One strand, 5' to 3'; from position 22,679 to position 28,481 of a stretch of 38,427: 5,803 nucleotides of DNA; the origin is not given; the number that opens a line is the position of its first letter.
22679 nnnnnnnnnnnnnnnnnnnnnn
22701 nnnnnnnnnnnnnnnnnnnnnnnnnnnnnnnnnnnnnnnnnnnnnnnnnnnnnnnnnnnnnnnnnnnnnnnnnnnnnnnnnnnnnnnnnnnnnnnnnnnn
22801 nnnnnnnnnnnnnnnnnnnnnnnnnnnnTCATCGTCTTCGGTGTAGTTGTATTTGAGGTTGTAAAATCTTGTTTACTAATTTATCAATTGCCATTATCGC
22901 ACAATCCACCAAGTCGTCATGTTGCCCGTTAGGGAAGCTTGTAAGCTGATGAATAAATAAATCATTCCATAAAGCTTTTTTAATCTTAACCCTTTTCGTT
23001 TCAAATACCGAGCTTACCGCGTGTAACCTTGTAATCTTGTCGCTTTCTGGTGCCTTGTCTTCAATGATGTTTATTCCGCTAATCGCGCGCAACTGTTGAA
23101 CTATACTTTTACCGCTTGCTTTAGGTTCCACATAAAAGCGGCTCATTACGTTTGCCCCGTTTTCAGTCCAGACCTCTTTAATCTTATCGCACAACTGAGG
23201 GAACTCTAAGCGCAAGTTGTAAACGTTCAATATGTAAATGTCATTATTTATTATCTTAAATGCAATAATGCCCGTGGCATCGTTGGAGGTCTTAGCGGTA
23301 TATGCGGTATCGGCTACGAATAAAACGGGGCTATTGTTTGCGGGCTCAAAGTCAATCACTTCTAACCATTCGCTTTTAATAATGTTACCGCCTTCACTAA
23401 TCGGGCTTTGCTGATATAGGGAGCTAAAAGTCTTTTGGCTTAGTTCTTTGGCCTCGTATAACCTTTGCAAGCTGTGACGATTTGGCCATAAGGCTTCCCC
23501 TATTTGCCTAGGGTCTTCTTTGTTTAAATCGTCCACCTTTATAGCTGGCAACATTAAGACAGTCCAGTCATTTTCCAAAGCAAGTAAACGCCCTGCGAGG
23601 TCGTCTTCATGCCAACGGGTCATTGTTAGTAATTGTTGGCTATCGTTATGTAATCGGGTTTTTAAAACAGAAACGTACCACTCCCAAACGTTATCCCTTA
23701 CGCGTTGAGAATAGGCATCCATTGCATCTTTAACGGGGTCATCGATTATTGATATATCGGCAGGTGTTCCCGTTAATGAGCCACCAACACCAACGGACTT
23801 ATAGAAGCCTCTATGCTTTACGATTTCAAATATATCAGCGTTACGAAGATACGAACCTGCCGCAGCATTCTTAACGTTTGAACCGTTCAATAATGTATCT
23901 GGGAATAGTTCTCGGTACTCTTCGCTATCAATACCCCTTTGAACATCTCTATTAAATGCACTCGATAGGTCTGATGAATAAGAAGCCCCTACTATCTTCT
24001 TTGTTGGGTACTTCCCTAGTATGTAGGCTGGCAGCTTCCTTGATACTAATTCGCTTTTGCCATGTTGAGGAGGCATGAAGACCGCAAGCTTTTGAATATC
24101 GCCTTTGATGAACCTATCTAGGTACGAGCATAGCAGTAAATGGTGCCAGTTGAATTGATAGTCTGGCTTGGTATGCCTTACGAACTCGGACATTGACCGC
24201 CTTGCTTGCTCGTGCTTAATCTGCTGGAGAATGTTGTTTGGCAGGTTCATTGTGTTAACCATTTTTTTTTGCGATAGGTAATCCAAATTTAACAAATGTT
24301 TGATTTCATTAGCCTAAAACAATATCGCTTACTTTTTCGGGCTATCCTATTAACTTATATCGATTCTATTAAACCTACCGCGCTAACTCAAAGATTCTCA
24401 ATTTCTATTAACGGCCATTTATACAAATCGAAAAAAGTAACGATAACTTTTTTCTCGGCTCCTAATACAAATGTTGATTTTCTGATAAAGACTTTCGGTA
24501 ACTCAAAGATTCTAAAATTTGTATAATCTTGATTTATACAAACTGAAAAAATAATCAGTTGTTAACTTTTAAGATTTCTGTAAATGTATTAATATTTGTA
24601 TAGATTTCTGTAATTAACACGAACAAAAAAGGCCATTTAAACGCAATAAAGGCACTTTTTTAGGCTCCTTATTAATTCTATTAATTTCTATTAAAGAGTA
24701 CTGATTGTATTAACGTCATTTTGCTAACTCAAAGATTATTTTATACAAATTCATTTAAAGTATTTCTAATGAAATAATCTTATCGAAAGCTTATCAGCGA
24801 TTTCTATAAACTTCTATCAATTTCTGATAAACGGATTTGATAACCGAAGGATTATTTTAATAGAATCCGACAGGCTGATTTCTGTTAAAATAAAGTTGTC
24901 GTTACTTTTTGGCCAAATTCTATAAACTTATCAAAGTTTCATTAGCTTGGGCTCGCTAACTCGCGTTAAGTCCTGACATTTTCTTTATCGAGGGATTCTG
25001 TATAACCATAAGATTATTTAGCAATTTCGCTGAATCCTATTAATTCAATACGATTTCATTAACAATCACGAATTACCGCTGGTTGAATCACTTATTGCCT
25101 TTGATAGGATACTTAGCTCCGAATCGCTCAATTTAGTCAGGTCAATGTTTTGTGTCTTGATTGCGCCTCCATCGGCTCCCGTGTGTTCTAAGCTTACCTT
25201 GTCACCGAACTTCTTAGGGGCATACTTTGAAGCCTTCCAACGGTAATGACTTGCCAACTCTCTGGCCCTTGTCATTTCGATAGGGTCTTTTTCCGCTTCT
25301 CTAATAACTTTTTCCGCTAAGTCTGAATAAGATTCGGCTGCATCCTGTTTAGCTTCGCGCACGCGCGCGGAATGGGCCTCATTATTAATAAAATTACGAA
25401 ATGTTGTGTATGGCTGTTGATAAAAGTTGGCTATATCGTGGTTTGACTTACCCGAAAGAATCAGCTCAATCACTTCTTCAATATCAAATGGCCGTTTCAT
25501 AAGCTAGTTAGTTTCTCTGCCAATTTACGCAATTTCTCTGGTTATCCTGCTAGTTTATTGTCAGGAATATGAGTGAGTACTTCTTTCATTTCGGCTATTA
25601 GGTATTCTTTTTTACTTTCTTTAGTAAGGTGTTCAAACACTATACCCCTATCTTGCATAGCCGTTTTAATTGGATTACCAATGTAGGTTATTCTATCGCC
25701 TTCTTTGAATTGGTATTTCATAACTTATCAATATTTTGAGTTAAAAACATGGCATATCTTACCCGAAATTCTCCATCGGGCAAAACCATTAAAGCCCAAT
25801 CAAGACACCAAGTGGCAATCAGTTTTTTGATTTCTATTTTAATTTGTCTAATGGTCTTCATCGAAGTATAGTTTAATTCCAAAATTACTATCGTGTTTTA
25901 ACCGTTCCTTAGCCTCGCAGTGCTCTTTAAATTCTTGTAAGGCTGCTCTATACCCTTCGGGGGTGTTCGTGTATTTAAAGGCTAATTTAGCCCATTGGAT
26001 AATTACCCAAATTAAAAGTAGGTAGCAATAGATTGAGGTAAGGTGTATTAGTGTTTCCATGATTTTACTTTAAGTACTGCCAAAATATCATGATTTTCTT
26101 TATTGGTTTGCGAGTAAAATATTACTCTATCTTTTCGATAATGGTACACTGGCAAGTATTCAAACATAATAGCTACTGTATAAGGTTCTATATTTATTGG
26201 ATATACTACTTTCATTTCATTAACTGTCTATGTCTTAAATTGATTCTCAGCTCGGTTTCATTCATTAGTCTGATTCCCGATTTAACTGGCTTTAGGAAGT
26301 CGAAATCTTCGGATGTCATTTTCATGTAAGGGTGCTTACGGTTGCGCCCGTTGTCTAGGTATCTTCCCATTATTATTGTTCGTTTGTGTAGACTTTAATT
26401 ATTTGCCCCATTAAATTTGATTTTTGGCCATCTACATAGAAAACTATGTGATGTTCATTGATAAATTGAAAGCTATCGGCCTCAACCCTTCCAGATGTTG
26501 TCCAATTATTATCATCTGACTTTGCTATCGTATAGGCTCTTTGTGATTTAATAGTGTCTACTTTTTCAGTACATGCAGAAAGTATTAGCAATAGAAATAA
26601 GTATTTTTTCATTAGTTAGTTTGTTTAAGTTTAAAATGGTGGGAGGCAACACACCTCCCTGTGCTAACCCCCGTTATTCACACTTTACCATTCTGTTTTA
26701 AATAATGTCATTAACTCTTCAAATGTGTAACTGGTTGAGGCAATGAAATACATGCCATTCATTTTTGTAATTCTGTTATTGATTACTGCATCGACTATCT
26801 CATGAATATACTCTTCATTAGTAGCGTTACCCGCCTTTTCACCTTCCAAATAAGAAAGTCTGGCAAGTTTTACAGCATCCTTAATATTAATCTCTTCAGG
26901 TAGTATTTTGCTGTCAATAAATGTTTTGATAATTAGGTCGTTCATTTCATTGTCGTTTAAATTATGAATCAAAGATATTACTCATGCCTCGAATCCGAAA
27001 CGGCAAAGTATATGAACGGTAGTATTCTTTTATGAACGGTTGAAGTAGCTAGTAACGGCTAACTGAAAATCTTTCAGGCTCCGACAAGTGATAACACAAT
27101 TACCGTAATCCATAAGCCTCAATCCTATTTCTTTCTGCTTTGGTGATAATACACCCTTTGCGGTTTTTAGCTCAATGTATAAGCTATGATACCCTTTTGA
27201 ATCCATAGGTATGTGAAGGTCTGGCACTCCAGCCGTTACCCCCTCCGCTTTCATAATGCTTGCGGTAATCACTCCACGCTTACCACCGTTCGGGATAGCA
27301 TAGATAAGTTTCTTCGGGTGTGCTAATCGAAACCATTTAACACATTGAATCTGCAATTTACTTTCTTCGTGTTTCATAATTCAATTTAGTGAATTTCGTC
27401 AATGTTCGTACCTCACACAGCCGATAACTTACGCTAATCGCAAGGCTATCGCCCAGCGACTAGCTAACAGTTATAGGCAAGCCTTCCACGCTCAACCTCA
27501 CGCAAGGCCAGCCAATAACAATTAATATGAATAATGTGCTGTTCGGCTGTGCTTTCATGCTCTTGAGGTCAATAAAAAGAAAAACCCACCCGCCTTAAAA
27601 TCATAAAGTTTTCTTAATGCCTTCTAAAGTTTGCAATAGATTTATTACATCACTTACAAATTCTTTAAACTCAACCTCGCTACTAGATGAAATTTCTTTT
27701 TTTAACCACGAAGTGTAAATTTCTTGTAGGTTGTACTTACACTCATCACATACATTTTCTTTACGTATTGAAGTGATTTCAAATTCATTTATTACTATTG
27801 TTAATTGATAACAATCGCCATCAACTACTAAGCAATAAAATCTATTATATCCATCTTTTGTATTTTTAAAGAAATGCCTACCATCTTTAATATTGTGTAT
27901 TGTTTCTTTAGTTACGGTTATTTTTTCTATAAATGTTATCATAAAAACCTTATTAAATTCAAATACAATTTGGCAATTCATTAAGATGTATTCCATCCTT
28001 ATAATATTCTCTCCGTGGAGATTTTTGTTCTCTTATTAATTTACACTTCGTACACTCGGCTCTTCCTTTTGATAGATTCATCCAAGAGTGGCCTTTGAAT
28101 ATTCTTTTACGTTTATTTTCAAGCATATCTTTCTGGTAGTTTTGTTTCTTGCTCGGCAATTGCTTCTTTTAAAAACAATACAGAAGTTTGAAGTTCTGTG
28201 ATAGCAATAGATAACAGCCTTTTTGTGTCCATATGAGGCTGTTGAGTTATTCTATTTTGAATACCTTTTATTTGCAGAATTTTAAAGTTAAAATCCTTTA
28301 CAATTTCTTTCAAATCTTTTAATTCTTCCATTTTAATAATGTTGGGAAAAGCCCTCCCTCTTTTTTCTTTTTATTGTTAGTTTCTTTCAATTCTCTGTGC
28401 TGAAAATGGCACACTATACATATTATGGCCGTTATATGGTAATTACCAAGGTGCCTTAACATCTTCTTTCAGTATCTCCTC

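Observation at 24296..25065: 770-bp gene-free array of about 20 short degenerate repeats splitting terS from terL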

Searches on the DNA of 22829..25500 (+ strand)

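Call 7: search_dna_similar(query=window:22829-25500:+, collection=phages, mode=distant, max_rows=20)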
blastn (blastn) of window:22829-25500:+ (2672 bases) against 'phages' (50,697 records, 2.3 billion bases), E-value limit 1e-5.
Records with a match: 1; places in all: 1; records where one place covers at least 80% of the query: 0.
Best place of each record, by identity: 60-80% 1.
By first word of the organism name: Bacteriophage 1.
By host as written in the record: - 1.
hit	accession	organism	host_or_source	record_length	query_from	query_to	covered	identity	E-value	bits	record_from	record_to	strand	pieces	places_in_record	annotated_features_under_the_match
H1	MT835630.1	Bacteriophage sp.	human fecal samples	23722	764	981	8%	68.6%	2e-9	73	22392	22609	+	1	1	record has no annotation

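Call 37: search_dna_similar(query=window:24263-25065:+, collection=phages, mode=distant, max_evalue=1)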
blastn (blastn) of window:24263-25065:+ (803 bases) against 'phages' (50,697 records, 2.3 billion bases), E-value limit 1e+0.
Records with a match: 5; places in all: 5; records where one place covers at least 80% of the query: 0.
Best place of each record, by identity: >=99% 2; 90-95% 1; 80-90% 2.
By first word of the organism name: uncultured 2; Mammaliicoccus 1; Campylobacter 1; Bacteriophage 1.
By host as written in the record: - 3; Mammaliicoccus sciuri KCTC 43031 1; Campylobacter jejuni 1.
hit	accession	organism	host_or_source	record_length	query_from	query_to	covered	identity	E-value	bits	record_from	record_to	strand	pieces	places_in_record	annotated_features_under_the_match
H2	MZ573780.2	Mammaliicoccus phage vB_MscM-PMS3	Mammaliicoccus sciuri KCTC 43031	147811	300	341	5%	82.2%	8e-1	41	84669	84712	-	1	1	capsid and scaffold protein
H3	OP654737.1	Campylobacter phage vB_CjeM_WX1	Campylobacter jejuni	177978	398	437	5%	85.0%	2e-1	44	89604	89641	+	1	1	hypothetical protein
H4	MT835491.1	Bacteriophage sp.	human fecal samples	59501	174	200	3%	92.6%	8e-1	41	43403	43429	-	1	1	record has no annotation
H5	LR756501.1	uncultured phage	metagenomic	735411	406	427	3%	100.0%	8e-1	41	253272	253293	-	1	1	record has no annotation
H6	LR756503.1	uncultured phage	metagenomic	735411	406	427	3%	100.0%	8e-1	41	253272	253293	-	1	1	record has no annotation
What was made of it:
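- Tried and rejected: The gap and its flanks against 50,697 phage records gave only chance matches of 45 nt or less (calls 7, 37).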

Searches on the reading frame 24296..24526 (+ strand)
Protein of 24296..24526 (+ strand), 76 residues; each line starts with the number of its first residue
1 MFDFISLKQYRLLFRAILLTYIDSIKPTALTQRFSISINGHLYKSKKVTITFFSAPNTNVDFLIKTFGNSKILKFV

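Call 3: search_protein_families(library=pfam, proteins=[window:24296-24526:+], max_evalue=0.01)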
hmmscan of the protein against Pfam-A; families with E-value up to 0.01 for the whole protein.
window:24296-24526:+ (76 aa): 0 families

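Call 4: search_protein_families(library=phrogs, proteins=[window:24296-24526:+], max_evalue=0.01)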
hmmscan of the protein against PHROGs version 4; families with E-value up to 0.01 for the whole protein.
window:24296-24526:+ (76 aa): 0 families

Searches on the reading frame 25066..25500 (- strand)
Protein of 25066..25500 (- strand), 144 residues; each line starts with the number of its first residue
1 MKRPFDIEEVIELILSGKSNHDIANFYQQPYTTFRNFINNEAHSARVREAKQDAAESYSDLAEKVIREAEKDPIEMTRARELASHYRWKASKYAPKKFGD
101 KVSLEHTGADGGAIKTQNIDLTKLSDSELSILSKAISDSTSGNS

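Call 3: search_protein_families(library=pfam, proteins=[window:25066-25500:-], max_evalue=0.01)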
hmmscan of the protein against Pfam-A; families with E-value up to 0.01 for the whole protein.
window:25066-25500:- (144 aa): 1 family
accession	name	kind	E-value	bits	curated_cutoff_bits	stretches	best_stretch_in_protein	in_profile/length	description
PF20901.3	Sf6_terminase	-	7.3e-10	39.3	27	1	8-104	7-105/106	Bacteriophage Sf6, terminase small subunit-like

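Call 4: search_protein_families(library=phrogs, proteins=[window:25066-25500:-], max_evalue=0.01)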
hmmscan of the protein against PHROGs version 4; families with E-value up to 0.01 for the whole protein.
window:25066-25500:- (144 aa): 2 families
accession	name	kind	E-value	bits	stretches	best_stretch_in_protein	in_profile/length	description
phrog_1482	-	head and packaging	1e-16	61.9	1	7-121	20-136/147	terminase small subunit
phrog_992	-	head and packaging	0.0013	18.3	1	20-141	406-527/764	head protein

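Call 14: find_related_loci(query=window:25066-25500:-, collection=viral_contigs, flank=6000)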
Query window:25066-25500:- (144 aa) in viral_contigs; peptide patterns used: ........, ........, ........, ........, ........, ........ (x = any residue, [..] = any of these).
53 stretches matched a pattern; 27 encode a relative of the query (tblastn E <= 1e-3); 27 distinct loci.
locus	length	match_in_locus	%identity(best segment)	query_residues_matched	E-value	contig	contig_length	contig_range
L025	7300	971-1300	51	7-116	7e-33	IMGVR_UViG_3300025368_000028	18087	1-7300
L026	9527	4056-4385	51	7-116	7e-33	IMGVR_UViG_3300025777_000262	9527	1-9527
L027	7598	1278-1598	46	2-108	5e-27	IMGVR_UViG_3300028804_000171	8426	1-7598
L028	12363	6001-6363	40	7-134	5e-22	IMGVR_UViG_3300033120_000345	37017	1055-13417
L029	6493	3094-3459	40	7-135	1e-21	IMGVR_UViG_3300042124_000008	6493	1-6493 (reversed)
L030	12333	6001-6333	38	5-123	1e-20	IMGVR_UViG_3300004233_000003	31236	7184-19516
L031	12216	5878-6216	36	7-130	6e-19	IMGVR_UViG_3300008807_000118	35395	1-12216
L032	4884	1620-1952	37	5-123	5e-19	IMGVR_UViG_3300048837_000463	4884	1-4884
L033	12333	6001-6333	37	5-123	8e-19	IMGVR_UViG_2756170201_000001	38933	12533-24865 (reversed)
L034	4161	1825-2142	39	10-123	9e-19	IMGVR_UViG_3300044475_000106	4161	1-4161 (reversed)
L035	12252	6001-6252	47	35-119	4e-18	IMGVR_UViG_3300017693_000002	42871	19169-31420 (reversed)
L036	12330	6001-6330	35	10-130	1e-17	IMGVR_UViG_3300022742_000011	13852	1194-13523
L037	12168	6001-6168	58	58-114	2e-17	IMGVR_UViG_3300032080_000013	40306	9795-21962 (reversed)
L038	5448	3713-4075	35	5-136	2e-17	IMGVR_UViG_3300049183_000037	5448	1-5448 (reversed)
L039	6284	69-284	47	43-123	5e-17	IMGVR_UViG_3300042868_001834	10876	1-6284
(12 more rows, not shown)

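Call 30: find_homologous_proteins(query=window:25066-25500:-, max_evalue=1e-10)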
Query window:25066-25500:- (144 aa): 47 proteins with E <= 1e-10 among 88 candidates.
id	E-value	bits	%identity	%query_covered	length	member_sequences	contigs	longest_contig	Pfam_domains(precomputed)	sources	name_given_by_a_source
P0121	3.6e-87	307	100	100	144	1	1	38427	PF20901.4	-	-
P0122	6.3e-42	161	66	82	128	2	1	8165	PF20901.4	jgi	jgi:hypothetical protein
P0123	8.3e-22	96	40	95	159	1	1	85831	PF20901.4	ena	-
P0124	9.4e-18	82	41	85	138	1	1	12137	PF20901.4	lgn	-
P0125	4.7e-17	80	44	74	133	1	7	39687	PF02796.22,PF20901.4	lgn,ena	-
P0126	7.7e-17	80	42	69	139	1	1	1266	PF20901.4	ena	-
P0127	9.5e-17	79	39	86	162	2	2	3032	PF20901.4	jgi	-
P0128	3.5e-16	77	45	70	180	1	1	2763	PF20901.4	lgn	-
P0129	1.1e-15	76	45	69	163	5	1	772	PF20901.4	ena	-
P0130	2.0e-15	75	40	89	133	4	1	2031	PF20901.4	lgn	-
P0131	2.3e-15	75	40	90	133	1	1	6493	PF20901.4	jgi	jgi:hypothetical protein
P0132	2.8e-15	75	43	70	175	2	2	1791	PF20901.4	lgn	-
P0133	4.5e-15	74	42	71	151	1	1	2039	PF20901.4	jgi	-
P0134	8.1e-15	73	42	77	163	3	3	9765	PF20901.4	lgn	-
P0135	1.2e-14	72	41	71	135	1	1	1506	PF20901.4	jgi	jgi:geranylgeranyl pyrophosphate synthase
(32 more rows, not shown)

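Call 31: find_encoding_contigs(protein=P0122, flank=8000, max_places=4)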
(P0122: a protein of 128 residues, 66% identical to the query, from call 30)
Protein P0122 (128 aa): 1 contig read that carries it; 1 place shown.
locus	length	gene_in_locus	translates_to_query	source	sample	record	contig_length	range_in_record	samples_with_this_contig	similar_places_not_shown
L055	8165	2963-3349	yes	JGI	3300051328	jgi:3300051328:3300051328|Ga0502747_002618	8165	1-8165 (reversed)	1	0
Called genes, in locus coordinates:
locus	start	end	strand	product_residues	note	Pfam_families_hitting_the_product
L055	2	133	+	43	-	?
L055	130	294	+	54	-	-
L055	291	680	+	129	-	PF05766:NinG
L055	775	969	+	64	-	-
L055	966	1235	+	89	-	-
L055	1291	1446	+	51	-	-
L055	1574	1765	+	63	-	-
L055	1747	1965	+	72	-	-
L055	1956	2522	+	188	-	-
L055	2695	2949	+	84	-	-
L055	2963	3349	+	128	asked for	PF20901:Sf6_terminase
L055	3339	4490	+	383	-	PF04466:Terminase_3, PF03237:Terminase_6N, PF17288:Terminase_3C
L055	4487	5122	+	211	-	-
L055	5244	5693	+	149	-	-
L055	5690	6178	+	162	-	-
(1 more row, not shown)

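Call 51: find_related_loci(query=A2, collection=metagenome_contigs, flank=4000)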
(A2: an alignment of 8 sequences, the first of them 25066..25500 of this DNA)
Query A2 (144 aa) in metagenome_contigs; peptide patterns used: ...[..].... (x = any residue, [..] = any of these).
138 stretches matched a pattern; 127 encode a relative of the query (tblastn E <= 1e-3); the best 80 are kept; 80 distinct loci.
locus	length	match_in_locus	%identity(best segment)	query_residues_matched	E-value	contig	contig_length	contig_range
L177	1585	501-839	39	7-130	3e-24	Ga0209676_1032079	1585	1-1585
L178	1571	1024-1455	37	5-144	4e-24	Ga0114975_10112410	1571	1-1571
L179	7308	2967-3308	44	5-118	1e-23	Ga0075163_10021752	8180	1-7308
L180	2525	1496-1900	38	5-135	1e-23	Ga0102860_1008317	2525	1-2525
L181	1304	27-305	47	44-137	1e-23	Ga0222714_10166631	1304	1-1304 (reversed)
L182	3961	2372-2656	49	45-136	2e-23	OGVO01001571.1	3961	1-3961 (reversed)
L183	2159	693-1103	38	5-141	9e-23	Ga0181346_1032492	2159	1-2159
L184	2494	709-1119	37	5-141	2e-22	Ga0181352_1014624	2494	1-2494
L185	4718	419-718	46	8-105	2e-22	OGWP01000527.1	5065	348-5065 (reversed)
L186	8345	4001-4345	41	1-123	2e-22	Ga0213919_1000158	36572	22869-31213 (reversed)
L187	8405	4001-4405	35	5-139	2e-21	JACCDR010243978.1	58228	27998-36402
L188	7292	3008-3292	49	44-135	3e-21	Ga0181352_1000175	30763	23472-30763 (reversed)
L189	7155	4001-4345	41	5-119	6e-21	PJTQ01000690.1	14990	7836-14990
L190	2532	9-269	47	54-141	8e-21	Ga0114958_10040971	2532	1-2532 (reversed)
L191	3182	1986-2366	37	5-132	1e-20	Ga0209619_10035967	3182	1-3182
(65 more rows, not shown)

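Call 101: search_solved_structures(query=window:25066-25500:-, max_evalue=1)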
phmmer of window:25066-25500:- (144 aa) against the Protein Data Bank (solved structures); distinct sequences matched with E-value up to 1: 6.
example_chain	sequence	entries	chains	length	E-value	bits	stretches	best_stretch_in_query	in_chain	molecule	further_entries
4dyc_A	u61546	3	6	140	7.6e-08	35.8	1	8-121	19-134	Terminase small subunit | Gene 1 protein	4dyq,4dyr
3hef_A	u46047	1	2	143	8.1e-08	35.7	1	8-121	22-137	Gene 1 protein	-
4dzj_A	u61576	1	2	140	1.3e-07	35.1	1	8-121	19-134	Gene 1 protein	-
4dzp_A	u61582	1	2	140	3.7e-07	33.6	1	11-121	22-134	Gene 1 protein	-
2jq9_A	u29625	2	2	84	0.56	13.6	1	18-65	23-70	Vacuolar protein sorting-associating protein 4A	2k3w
1yxr_A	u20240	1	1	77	0.67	13.4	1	18-65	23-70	vacuolar protein sorting factor 4A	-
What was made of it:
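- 25066..25500 (-): terS, Sf6 gp1-like. calls 3, 4, 30, 101
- Checked: ORF 25066-25500(-) matches Pfam Sf6_terminase (7e-10), PHROG terS (1e-16) and Sf6 gene 1 protein in PDB (8e-8) (calls 3, 4, 101).
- terS is homologous to Sf6 gp1 (call 101), which I recall as an octameric ring.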

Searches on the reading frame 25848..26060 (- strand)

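Call 44: search_protein_families(library=phrogs, proteins=[window:25848-26060:-], max_evalue=0.001)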
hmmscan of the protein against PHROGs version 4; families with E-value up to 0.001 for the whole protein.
window:25848-26060:- (70 aa): 0 families

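Call 79: search_protein_families(library=pfam, proteins=[window:25848-26060:-], max_evalue=0.05)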
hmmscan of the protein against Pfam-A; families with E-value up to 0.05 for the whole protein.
window:25848-26060:- (70 aa): 1 family
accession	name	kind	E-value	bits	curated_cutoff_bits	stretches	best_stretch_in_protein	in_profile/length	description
PF04789.21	DUF621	-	0.045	13.3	21.3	1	5-53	129-177/306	Protein of unknown function (DUF621)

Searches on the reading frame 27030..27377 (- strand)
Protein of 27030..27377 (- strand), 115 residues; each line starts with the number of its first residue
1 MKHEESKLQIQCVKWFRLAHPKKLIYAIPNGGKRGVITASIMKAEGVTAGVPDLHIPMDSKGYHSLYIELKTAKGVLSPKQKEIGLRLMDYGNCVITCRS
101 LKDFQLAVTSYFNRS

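Call 44: search_protein_families(library=phrogs, proteins=[window:27030-27377:-], max_evalue=0.001)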
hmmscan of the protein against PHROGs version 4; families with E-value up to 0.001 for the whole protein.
window:27030-27377:- (115 aa): 4 families
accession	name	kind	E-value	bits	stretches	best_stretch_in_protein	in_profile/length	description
phrog_824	-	unknown function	1.5e-42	147.3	1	2-114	63-177/265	-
phrog_2363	-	unknown function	4.3e-12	47.1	1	10-110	66-169/192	-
phrog_5702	-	DNA, RNA and nucleotide metabolism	3.4e-11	44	1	46-111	2-66/70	Holliday junction resolvase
phrog_93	-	DNA, RNA and nucleotide metabolism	2.1e-05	24.3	1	3-112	352-442/613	endonuclease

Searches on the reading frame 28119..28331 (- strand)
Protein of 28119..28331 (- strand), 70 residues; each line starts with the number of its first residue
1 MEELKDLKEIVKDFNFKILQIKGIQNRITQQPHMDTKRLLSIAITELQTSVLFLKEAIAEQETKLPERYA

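Call 44: search_protein_families(library=phrogs, proteins=[window:28119-28331:-], max_evalue=0.001)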
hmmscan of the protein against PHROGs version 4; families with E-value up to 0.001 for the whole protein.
window:28119-28331:- (70 aa): 0 families

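Call 79: search_protein_families(library=pfam, proteins=[window:28119-28331:-], max_evalue=0.05)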
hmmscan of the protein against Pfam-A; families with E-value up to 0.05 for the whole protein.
window:28119-28331:- (70 aa): 1 family
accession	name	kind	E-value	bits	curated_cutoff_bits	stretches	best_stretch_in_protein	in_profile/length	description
PF24729.2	Acb2_Tad1_hairpin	-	0.028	15.1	27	1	7-59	16-57/58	Acb2/Tad1, hairpin domain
